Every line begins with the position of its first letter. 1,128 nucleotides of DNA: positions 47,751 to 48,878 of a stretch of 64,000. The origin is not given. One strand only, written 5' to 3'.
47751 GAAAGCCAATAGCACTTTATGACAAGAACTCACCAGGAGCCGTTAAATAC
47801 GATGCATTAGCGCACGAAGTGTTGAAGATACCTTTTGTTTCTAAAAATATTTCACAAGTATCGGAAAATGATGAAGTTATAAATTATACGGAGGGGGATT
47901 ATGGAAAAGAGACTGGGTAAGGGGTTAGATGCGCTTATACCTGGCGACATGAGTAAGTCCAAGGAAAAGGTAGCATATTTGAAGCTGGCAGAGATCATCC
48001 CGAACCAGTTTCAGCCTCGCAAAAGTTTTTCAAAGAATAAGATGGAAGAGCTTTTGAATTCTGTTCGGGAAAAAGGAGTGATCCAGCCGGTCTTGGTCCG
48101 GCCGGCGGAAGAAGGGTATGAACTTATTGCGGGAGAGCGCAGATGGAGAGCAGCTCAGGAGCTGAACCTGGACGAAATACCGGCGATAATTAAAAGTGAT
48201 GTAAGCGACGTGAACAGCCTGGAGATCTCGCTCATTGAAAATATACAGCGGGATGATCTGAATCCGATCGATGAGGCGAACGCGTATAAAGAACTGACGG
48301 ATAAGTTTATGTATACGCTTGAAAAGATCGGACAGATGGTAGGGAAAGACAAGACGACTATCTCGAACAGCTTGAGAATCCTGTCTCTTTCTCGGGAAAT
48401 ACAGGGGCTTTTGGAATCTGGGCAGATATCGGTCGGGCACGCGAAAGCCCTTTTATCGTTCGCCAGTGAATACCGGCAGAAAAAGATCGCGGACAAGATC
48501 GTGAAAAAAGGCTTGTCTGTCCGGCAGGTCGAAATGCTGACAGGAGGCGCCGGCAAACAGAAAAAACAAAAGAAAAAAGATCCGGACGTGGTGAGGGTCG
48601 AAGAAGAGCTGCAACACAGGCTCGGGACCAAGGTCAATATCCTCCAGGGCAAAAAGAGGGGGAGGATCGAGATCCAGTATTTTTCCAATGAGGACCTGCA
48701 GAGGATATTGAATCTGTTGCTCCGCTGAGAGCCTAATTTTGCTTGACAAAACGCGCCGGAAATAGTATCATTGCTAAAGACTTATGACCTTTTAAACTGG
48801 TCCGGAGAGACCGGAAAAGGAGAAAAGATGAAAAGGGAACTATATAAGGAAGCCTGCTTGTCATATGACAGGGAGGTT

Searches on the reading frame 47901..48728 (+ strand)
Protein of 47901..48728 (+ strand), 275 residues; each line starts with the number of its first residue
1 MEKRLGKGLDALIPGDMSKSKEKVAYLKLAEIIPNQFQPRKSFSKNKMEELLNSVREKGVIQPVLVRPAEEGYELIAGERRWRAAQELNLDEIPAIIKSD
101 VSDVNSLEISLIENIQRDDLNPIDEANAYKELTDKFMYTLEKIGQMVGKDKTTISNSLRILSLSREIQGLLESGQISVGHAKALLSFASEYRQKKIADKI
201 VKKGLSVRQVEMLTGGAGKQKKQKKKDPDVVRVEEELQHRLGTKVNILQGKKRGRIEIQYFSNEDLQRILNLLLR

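Call 14: find_homologous_proteins(query=window:47901-48728:+, max_evalue=1e-30)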
Query window:47901-48728:+ (275 aa): 7992 proteins with E <= 1e-30 among 8000 candidates; the best 120 are listed.
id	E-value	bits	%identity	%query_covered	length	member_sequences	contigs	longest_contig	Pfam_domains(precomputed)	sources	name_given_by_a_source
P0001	1.6e-167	573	100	100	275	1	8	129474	PF17762.9,PF23552.3,PF02195.27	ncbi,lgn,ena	ncbi:MAG: ParB/RepB/Spo0J family partition protein [Candidatus Omnitrophota bacterium]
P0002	2.4e-141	488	82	100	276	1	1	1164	PF17762.9,PF23552.3,PF02195.27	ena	-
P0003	1.5e-124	433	73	100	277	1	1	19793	PF17762.9,PF23552.3,PF02195.27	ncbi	ncbi:MAG: ParB/RepB/Spo0J family partition protein [Candidatus Omnitrophota bacterium]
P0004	5.6e-124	431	75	96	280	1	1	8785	PF17762.9,PF23552.3,PF02195.27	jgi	jgi:ParB family chromosome partitioning protein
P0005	1.5e-123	429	75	96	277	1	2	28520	PF17762.9,PF23552.3,PF02195.27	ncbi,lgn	ncbi:MAG: ParB/RepB/Spo0J family partition protein [Candidatus Omnitrophota bacterium]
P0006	7.7e-123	427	74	96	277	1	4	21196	PF17762.9,PF23552.3,PF02195.27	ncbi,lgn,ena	ncbi:MAG: ParB/RepB/Spo0J family partition protein [Candidatus Omnitrophota bacterium]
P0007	5.8e-122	424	73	100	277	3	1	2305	PF17762.9,PF23552.3,PF02195.27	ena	-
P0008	2.9e-121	422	72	96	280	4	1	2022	PF17762.9,PF23552.3,PF02195.27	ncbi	-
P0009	2.8e-113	396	68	96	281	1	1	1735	PF17762.9,PF23552.3,PF02195.27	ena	-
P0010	7.4e-113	394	65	100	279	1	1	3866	PF17762.9,PF23552.3,PF02195.27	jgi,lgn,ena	-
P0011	1.2e-112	394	69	100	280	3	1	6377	PF17762.9,PF23552.3,PF02195.27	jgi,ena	jgi:ParB family chromosome partitioning protein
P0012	1.8e-112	393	67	100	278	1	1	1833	PF17762.9,PF23552.3,PF02195.27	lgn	-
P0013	2.0e-112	393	66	100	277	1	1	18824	PF17762.9,PF23552.3,PF02195.27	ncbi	ncbi:MAG: ParB/RepB/Spo0J family partition protein [Candidatus Omnitrophota bacterium]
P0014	2.9e-112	393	68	100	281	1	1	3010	PF17762.9,PF23552.3,PF02195.27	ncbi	-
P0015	4.4e-112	392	67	100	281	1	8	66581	PF17762.9,PF23552.3,PF02195.27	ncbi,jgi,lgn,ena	-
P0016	4.7e-112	392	69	99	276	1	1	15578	PF17762.9,PF23552.3,PF02195.27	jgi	jgi:ParB family transcriptional regulator, chromosome partitioning protein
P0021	1.6e-111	390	68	100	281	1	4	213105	PF17762.9,PF23552.3,PF02195.27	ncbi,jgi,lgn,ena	-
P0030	1.1e-110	387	67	100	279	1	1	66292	PF17762.9,PF23552.3,PF02195.27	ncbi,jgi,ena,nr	ncbi:MAG: hypothetical protein DRP85_03835 [Candidatus Makaraimicrobium thalassicum]|nr:MAG: hypothe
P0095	4.0e-104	366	62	100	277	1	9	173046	PF17762.9,PF23552.3,PF02195.27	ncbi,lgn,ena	-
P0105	2.7e-103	363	62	100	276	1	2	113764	PF17762.9,PF23552.3,PF02195.27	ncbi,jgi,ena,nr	ncbi:MAG: ParB/RepB/Spo0J family partition protein [Candidatus Omnitrophota bacterium]|nr:ParB/RepB/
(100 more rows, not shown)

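Call 17: find_related_loci(query=A1, collection=genome_contigs, flank=6000)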
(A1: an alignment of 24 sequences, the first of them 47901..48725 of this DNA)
Query A1 (275 aa) in genome_contigs; peptide patterns used: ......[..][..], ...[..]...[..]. (x = any residue, [..] = any of these).
600 stretches matched a pattern (row limit reached: there are more); 598 encode a relative of the query (tblastn E <= 1e-3); the best 80 are kept; 80 distinct loci.
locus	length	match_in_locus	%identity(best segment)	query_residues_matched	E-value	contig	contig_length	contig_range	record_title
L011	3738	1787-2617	50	1-273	9e-86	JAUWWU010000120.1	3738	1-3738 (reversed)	MAG: Candidatus Omnitrophota bacterium isolate CSMAG_2666 CSMAG_2666_k127_4463939_length_3738_cov_7.0000, whole genome s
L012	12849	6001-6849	49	3-273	8e-81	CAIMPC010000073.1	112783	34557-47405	MAG: Candidatus Omnitrophica bacterium isolate AM5_bin-0158 genome assembly, contig: bin-0158:73/73, whole genome shotgu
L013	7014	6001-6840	50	1-273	4e-76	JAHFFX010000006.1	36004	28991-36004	MAG: Candidatus Omnitrophota bacterium isolate nzgw301 NODE_800_length_36005_cov_3.347509, whole genome shotgun sequence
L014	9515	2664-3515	47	1-275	1e-75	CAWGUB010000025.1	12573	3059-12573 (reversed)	MAG: uncultured delta proteobacterium isolate MFD09779.bin.1.220 genome assembly, contig: contig_52492, whole genome sho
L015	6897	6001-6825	47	3-274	2e-75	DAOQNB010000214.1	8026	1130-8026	MAG TPA_asm: Acidobacteriota bacterium isolate AMR_MDS_0507 NODE_4605_length_8026_cov_7.118429, whole genome shotgun seq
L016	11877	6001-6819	48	3-269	2e-74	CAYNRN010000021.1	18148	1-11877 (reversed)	MAG TPA_asm: uncultured Planctomycetales bacterium isolate SRP098346_co1_174 genome assembly, contig: NODE_3121_length_1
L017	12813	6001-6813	48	1-274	3e-74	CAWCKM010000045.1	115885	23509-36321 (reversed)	MAG: Nitrospirota bacterium isolate MFD00709.bin.1.4 genome assembly, contig: contig_41677, whole genome shotgun sequenc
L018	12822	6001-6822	48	5-273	6e-74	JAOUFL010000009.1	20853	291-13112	MAG: Candidatus Zixiibacteriota bacterium isolate 4_1_July_SF_Bin42 4_1_July_SF_Bin42_scaffold_1010_c1, whole genome sho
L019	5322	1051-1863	49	1-273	5e-74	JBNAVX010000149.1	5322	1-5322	MAG: Thermodesulfovibrionales bacterium isolate Kamch4342-D-MF-049 bin31.fa-149, whole genome shotgun sequence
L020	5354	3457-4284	45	5-273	8e-74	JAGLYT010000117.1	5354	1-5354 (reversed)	MAG: bacterium isolate RS_13_36 ZL320.bin.36.fa_117, whole genome shotgun sequence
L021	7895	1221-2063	43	5-274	9e-73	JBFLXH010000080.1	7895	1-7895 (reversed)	MAG: Bacillota bacterium isolate MAG053 MAG053_80, whole genome shotgun sequence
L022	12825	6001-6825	47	3-271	4e-72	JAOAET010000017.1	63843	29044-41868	MAG: Candidatus Omnitrophota bacterium isolate SKW267 k141_695220, whole genome shotgun sequence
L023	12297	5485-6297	47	1-274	3e-72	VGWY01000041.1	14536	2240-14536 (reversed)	MAG: Nitrospira sp. isolate M_DeepCast_200m_m2_046 M_DeepCast_200m_m2_046_Ga0194113_10006745, whole genome shotgun seque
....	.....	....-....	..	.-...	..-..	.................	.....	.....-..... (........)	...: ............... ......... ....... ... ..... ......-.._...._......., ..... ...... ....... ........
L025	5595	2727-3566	44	1-273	5e-71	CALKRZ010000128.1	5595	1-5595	MAG: uncultured Clostridia bacterium isolate R1_Bin_METABAT__286_1 genome assembly, contig: c_000001402729, whole genome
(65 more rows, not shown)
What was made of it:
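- Tried and rejected: genome_contigs scan with a ParB alignment (call 17).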

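Call 18: find_encoding_contigs(protein=P0005, flank=6000, max_places=2)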
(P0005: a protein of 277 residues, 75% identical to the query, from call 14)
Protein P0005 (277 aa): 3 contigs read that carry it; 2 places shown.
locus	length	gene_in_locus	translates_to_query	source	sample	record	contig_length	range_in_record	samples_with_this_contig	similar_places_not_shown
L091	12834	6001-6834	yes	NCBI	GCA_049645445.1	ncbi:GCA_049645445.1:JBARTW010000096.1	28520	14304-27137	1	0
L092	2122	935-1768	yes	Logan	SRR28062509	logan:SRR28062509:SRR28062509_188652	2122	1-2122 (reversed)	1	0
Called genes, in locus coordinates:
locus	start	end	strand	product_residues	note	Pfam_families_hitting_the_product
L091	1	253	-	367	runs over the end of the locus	PF00712:DNA_pol3_beta, PF02767:DNA_pol3_beta_2, PF00712:DNA_pol3_beta (weak), PF02767:DNA_pol3_beta_2, PF02768:DNA_pol3_beta_3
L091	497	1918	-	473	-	PF11638:DnaA_N, PF01695:IstB_IS21, PF00308:Bac_DnaA, PF00004:AAA (weak), PF08299:Bac_DnaA_C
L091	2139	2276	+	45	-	PF00468:Ribosomal_L34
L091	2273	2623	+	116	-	PF00825:Ribonuclease_P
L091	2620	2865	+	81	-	PF01809:YidD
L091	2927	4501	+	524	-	PF14849:YidC_periplas, PF02096:60KD_IMP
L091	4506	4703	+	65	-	PF14804:Jag_N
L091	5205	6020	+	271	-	PF00142:Fer4_NifH (weak), PF01656:CbiA, PF02374:ArsA_ATPase (weak), PF06564:CBP_BcsQ (faint), PF09140:MipZ, PF10609:ParA, PF13614:AAA_31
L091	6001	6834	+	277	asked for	PF02195:ParB_N, PF17762:HTH_ParB, PF23552:ParB_C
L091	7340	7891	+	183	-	PF00156:Pribosyltran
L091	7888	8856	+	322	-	PF02729:OTCace_N, PF00185:OTCace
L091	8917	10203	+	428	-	PF01979:Amidohydro_1, PF07969:Amidohydro_3 (weak), PF12890:DHOase, PF07969:Amidohydro_3 (weak)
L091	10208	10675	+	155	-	PF01927:Mut7-C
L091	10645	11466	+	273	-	PF00175:NAD_binding_1, PF10418:DHODB_Fe-S_bind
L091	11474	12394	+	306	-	PF01180:DHO_dh, PF01207:Dus (faint)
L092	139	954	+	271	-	PF00142:Fer4_NifH (weak), PF01656:CbiA, PF02374:ArsA_ATPase (weak), PF06564:CBP_BcsQ (faint), PF09140:MipZ, PF10609:ParA, PF13614:AAA_31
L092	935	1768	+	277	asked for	PF02195:ParB_N, PF17762:HTH_ParB, PF23552:ParB_C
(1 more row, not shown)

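Call 19: find_encoding_contigs(protein=P0003, flank=6000, max_places=2)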
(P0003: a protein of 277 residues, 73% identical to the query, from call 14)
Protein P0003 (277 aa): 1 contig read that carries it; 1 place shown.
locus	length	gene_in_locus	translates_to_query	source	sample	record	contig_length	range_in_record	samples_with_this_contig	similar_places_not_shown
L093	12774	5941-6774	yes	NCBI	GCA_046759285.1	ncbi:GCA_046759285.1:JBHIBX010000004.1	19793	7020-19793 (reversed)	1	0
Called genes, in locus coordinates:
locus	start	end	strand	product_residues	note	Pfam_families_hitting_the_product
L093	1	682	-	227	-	PF00712:DNA_pol3_beta, PF02767:DNA_pol3_beta_2 (weak), PF00712:DNA_pol3_beta (weak), PF02767:DNA_pol3_beta_2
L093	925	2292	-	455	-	PF11638:DnaA_N, PF03969:AFG1_ATPase (faint), PF00308:Bac_DnaA, PF01695:IstB_IS21, PF00004:AAA, PF13173:AAA_14 (faint), PF08299:Bac_DnaA_C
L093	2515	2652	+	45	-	PF00468:Ribosomal_L34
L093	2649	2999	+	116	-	PF00825:Ribonuclease_P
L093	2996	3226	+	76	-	PF01809:YidD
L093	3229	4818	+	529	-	PF14849:YidC_periplas, PF02096:60KD_IMP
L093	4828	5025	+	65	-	PF14804:Jag_N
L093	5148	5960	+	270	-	PF00142:Fer4_NifH, PF01656:CbiA, PF02374:ArsA_ATPase (weak), PF06564:CBP_BcsQ (faint), PF09140:MipZ (faint), PF10609:ParA, PF13614:AAA_31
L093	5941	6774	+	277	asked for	PF02195:ParB_N, PF17762:HTH_ParB, PF23552:ParB_C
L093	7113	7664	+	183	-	PF00156:Pribosyltran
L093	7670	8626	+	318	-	PF02729:OTCace_N, PF00185:OTCace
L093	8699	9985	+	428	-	PF01979:Amidohydro_1, PF07969:Amidohydro_3, PF12890:DHOase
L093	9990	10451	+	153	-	PF01927:Mut7-C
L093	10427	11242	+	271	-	PF00175:NAD_binding_1, PF10418:DHODB_Fe-S_bind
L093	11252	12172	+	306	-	PF01180:DHO_dh, PF01207:Dus (faint), PF03060:NMO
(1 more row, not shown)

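Call 20: find_encoding_contigs(protein=P0006, flank=6000, max_places=2)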
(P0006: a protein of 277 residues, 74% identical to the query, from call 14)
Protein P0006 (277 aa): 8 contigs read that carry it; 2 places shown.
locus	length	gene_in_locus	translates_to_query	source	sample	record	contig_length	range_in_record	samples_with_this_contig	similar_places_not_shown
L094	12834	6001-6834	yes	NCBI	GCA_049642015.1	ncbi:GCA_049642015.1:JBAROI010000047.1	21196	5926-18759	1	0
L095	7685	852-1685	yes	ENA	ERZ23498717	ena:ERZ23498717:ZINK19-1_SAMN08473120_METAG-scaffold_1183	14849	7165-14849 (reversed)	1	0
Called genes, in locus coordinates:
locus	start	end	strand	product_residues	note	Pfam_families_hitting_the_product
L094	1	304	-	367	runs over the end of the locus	PF00712:DNA_pol3_beta, PF02767:DNA_pol3_beta_2, PF00712:DNA_pol3_beta (weak), PF02767:DNA_pol3_beta_2, PF02768:DNA_pol3_beta_3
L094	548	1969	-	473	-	PF11638:DnaA_N, PF01695:IstB_IS21, PF00308:Bac_DnaA, PF00004:AAA (weak), PF08299:Bac_DnaA_C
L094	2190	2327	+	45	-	PF00468:Ribosomal_L34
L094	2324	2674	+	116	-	PF00825:Ribonuclease_P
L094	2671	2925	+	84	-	PF01809:YidD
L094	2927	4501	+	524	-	PF14849:YidC_periplas, PF02096:60KD_IMP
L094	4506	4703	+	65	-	PF14804:Jag_N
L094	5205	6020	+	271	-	PF00142:Fer4_NifH (weak), PF01656:CbiA, PF02374:ArsA_ATPase (weak), PF06564:CBP_BcsQ (faint), PF09140:MipZ, PF10609:ParA, PF13614:AAA_31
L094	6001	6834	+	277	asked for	PF02195:ParB_N, PF17762:HTH_ParB, PF23552:ParB_C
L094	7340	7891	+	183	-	PF00156:Pribosyltran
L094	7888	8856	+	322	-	PF02729:OTCace_N, PF00185:OTCace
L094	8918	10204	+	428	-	PF01979:Amidohydro_1, PF07969:Amidohydro_3 (weak), PF12890:DHOase, PF07969:Amidohydro_3 (weak)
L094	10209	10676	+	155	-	PF01927:Mut7-C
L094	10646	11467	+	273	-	PF00175:NAD_binding_1, PF10418:DHODB_Fe-S_bind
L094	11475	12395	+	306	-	PF01180:DHO_dh, PF01207:Dus (faint)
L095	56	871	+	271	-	PF00142:Fer4_NifH (weak), PF01656:CbiA, PF02374:ArsA_ATPase (weak), PF06564:CBP_BcsQ (faint), PF09140:MipZ, PF10609:ParA, PF13614:AAA_31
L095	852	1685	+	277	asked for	PF02195:ParB_N, PF17762:HTH_ParB, PF23552:ParB_C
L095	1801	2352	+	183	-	PF00156:Pribosyltran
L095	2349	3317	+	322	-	PF02729:OTCace_N, PF00185:OTCace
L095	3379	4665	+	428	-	PF01979:Amidohydro_1, PF07969:Amidohydro_3 (weak), PF12890:DHOase, PF07969:Amidohydro_3 (weak)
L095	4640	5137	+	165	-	PF01927:Mut7-C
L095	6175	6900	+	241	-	PF01180:DHO_dh, PF01207:Dus (faint)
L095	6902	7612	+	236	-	PF00215:OMPdecase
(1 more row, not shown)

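Call 32: find_encoding_contigs(protein=P0021, flank=4000, max_places=1)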
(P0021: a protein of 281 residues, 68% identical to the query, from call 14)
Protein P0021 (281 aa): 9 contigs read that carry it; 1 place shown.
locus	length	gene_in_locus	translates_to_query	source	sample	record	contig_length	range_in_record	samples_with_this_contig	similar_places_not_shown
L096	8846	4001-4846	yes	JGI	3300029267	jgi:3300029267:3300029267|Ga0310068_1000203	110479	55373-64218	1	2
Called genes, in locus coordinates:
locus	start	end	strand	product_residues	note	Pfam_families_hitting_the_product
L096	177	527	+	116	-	PF00825:Ribonuclease_P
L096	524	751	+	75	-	PF01809:YidD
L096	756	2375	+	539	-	PF14849:YidC_periplas, PF02096:60KD_IMP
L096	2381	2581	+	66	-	PF14804:Jag_N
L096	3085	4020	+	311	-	PF00142:Fer4_NifH, PF01656:CbiA, PF02374:ArsA_ATPase (weak), PF06564:CBP_BcsQ (weak), PF09140:MipZ, PF10609:ParA (weak), PF13614:AAA_31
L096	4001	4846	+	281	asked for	PF02195:ParB_N, PF17762:HTH_ParB, PF23552:ParB_C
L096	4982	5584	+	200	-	PF00156:Pribosyltran, PF14681:UPRTase (faint)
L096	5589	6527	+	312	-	PF02729:OTCace_N, PF00185:OTCace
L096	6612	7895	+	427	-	PF01979:Amidohydro_1, PF12890:DHOase, PF07969:Amidohydro_3 (weak)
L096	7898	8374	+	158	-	PF01927:Mut7-C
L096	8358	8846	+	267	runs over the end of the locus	PF00175:NAD_binding_1 (weak), PF10418:DHODB_Fe-S_bind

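Call 33: find_encoding_contigs(protein=P0030, flank=4000, max_places=1)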
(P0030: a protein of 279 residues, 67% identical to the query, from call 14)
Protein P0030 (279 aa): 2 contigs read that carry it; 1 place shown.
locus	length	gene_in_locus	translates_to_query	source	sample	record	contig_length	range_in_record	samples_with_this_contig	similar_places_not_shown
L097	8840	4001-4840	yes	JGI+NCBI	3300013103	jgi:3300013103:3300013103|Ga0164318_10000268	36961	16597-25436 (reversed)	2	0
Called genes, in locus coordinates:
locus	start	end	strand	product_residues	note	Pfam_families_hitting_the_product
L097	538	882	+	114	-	PF00825:Ribonuclease_P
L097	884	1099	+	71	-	PF01809:YidD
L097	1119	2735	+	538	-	PF14849:YidC_periplas, PF02096:60KD_IMP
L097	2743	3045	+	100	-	PF14804:Jag_N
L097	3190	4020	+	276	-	PF00142:Fer4_NifH (faint), PF01656:CbiA, PF02374:ArsA_ATPase (weak), PF06564:CBP_BcsQ (faint), PF09140:MipZ, PF10609:ParA (weak), PF13614:AAA_31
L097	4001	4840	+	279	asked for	PF02195:ParB_N, PF17762:HTH_ParB, PF23552:ParB_C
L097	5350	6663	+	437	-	-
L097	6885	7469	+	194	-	PF00156:Pribosyltran, PF14681:UPRTase (weak)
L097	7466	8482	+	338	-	PF02729:OTCace_N, PF00185:OTCace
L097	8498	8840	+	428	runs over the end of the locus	PF01979:Amidohydro_1, PF07969:Amidohydro_3 (weak), PF12890:DHOase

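Call 34: find_encoding_contigs(protein=P0105, flank=4000, max_places=1)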
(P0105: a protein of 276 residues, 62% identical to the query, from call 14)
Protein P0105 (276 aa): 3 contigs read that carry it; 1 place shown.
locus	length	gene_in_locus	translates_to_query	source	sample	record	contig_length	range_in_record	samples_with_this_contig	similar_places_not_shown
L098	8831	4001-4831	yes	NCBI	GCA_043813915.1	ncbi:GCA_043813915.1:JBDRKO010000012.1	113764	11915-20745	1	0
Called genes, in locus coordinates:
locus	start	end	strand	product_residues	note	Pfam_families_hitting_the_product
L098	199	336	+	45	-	PF00468:Ribosomal_L34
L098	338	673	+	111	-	PF00825:Ribonuclease_P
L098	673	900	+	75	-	PF01809:YidD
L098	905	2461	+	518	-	PF14849:YidC_periplas, PF02096:60KD_IMP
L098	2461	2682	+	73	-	PF14804:Jag_N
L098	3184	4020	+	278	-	PF00142:Fer4_NifH (faint), PF01656:CbiA, PF02374:ArsA_ATPase (weak), PF06564:CBP_BcsQ (weak), PF09140:MipZ, PF10609:ParA, PF13614:AAA_31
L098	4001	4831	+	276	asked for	PF02195:ParB_N, PF17762:HTH_ParB, PF23552:ParB_C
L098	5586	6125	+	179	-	PF00156:Pribosyltran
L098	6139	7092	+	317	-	PF02729:OTCace_N, PF00185:OTCace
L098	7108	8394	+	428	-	PF01979:Amidohydro_1, PF07969:Amidohydro_3 (weak), PF12890:DHOase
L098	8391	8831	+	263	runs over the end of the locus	PF00175:NAD_binding_1, PF10418:DHODB_Fe-S_bind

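Call 45: find_encoding_contigs(protein=P0004, flank=4000, max_places=1)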
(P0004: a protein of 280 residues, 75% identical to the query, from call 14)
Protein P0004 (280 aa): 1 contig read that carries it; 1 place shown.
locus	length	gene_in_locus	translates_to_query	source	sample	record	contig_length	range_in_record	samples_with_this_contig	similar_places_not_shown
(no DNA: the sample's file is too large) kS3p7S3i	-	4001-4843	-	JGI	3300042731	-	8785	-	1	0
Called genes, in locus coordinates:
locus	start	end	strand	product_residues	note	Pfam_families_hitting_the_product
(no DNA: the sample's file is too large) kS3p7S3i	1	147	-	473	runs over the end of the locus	PF11638:DnaA_N, PF01695:IstB_IS21 (weak), PF00308:Bac_DnaA, PF00004:AAA (faint), PF08299:Bac_DnaA_C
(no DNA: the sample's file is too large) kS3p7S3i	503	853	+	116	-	PF00825:Ribonuclease_P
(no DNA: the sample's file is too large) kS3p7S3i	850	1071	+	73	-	PF01809:YidD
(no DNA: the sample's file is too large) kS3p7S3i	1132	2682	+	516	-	PF14849:YidC_periplas, PF02096:60KD_IMP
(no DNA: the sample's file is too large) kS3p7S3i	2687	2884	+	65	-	PF14804:Jag_N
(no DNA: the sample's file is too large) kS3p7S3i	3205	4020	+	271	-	PF00142:Fer4_NifH (weak), PF01656:CbiA, PF02374:ArsA_ATPase (weak), PF06564:CBP_BcsQ (faint), PF09140:MipZ, PF10609:ParA, PF13614:AAA_31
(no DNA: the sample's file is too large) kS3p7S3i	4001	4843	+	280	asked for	PF02195:ParB_N, PF17762:HTH_ParB, PF23552:ParB_C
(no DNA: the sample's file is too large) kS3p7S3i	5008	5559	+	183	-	PF00156:Pribosyltran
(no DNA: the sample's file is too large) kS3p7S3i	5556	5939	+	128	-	?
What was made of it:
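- Tried and rejected: No DNA was available (call 45).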

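Call 46: find_encoding_contigs(protein=P0016, flank=4000, max_places=1)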
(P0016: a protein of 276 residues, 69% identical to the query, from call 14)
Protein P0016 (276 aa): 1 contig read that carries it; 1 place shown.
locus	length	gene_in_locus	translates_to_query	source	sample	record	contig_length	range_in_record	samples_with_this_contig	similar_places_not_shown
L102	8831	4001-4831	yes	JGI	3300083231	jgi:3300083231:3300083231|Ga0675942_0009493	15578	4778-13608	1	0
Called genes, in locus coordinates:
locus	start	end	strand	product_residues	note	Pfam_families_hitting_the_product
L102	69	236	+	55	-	PF00468:Ribosomal_L34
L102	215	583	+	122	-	PF00825:Ribonuclease_P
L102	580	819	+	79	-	PF01809:YidD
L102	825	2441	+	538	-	PF14849:YidC_periplas, PF02096:60KD_IMP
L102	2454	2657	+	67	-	PF14804:Jag_N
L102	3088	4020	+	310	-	PF00142:Fer4_NifH, PF01656:CbiA, PF02374:ArsA_ATPase (weak), PF06564:CBP_BcsQ (weak), PF09140:MipZ, PF10609:ParA, PF13614:AAA_31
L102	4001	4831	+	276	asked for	PF02195:ParB_N, PF17762:HTH_ParB, PF23552:ParB_C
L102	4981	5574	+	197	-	PF00156:Pribosyltran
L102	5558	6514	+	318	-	PF02729:OTCace_N, PF00185:OTCace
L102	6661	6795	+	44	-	-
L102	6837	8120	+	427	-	PF01979:Amidohydro_1, PF07969:Amidohydro_3, PF12890:DHOase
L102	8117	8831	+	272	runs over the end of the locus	PF00175:NAD_binding_1, PF10418:DHODB_Fe-S_bind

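Call 47: find_encoding_contigs(protein=P0015, flank=4000, max_places=1)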
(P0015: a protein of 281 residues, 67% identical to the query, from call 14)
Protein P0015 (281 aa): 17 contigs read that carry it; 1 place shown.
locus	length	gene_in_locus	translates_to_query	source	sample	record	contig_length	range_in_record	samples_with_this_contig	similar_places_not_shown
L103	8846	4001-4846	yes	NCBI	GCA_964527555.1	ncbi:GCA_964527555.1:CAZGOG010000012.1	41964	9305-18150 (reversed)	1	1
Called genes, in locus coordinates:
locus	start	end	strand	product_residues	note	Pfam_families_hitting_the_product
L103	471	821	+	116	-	PF00825:Ribonuclease_P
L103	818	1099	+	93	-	PF01809:YidD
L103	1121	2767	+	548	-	PF14849:YidC_periplas, PF02096:60KD_IMP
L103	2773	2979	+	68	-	PF14804:Jag_N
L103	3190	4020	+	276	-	PF00142:Fer4_NifH (weak), PF01656:CbiA, PF02374:ArsA_ATPase, PF06564:CBP_BcsQ (faint), PF09140:MipZ, PF10609:ParA (weak), PF13614:AAA_31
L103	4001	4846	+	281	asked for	PF02195:ParB_N, PF17762:HTH_ParB, PF23552:ParB_C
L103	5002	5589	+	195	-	PF00156:Pribosyltran, PF14681:UPRTase (weak)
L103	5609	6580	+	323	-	PF02729:OTCace_N, PF00185:OTCace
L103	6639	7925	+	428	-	PF01979:Amidohydro_1, PF12890:DHOase, PF07969:Amidohydro_3 (weak)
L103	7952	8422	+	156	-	PF01927:Mut7-C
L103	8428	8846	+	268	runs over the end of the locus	PF00175:NAD_binding_1, PF10418:DHODB_Fe-S_bind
